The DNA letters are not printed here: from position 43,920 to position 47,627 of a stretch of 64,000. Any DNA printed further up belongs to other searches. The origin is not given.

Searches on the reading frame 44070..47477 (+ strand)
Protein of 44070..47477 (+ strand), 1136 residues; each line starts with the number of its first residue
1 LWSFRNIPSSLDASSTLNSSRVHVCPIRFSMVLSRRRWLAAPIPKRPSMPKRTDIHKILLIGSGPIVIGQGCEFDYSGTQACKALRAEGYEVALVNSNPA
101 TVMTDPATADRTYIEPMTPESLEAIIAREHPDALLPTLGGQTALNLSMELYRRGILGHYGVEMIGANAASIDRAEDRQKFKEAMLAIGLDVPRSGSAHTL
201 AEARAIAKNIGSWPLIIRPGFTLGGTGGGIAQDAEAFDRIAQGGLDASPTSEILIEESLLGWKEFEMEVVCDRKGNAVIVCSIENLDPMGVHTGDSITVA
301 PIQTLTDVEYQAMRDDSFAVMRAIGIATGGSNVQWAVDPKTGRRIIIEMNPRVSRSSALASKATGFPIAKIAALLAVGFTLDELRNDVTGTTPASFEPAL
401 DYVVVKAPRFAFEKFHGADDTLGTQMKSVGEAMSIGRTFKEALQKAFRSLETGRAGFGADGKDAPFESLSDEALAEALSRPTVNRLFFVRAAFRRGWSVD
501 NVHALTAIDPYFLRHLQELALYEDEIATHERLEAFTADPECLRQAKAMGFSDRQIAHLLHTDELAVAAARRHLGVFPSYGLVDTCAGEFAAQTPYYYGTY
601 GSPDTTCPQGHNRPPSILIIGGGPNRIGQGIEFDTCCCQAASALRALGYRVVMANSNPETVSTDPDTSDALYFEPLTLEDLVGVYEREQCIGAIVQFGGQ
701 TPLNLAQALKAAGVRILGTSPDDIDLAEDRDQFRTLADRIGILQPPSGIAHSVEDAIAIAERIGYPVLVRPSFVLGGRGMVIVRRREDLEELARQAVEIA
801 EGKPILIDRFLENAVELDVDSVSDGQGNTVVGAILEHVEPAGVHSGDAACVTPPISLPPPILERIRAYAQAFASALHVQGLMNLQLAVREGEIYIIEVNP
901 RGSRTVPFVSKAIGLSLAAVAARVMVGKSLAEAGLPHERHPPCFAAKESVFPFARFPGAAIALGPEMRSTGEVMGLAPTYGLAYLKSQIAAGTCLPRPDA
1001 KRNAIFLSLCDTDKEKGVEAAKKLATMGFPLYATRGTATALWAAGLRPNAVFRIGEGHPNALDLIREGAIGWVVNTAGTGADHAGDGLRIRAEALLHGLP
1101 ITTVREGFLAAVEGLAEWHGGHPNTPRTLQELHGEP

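Call 59: search_protein_families(library=pfam, max_evalue=0.0001, proteins=[window:44070-47477:+])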
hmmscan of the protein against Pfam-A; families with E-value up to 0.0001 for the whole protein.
window:44070-47477:+ (1136 aa): 9 families
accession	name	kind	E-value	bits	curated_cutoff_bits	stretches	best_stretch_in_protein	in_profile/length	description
PF02786.22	CPSase_L_D2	-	5.5e-104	346.7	19.8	2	176-383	1-210/211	Carbamoyl-phosphate synthase L chain, ATP binding domain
PF25596.1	CPSase_L_D1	-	3.2e-92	304.8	27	2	55-172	2-117/118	Carbamoyl phosphate synthase preATP-grasp domain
PF02787.25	CPSase_L_D3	-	6.7e-26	90.5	26.6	1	476-558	1-79/80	Carbamoyl-phosphate synthetase large chain, oligomerisation domain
PF02142.27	MGS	-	6.5e-14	52.3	24.1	1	1018-1103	3-94/94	MGS-like domain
PF02222.28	ATP-grasp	-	6e-12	46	27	1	738-901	4-162/179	ATP-grasp domain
PF13535.11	ATP-grasp_4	-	7e-10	39.2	27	0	763-901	1-151/160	ATP-grasp domain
PF07478.18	Dala_Dala_lig_C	-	3.3e-08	33.7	24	1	756-900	28-174/204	D-ala D-ala ligase C-terminus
PF15632.11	ATPgrasp_Ter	-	6.6e-06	26.4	29.1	0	866-928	50-111/131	ATP-grasp in the biosynthetic pathway with Ter operon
PF02655.19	ATP-grasp_3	-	1.1e-05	26.1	23.2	0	759-901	26-156/160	ATP-grasp domain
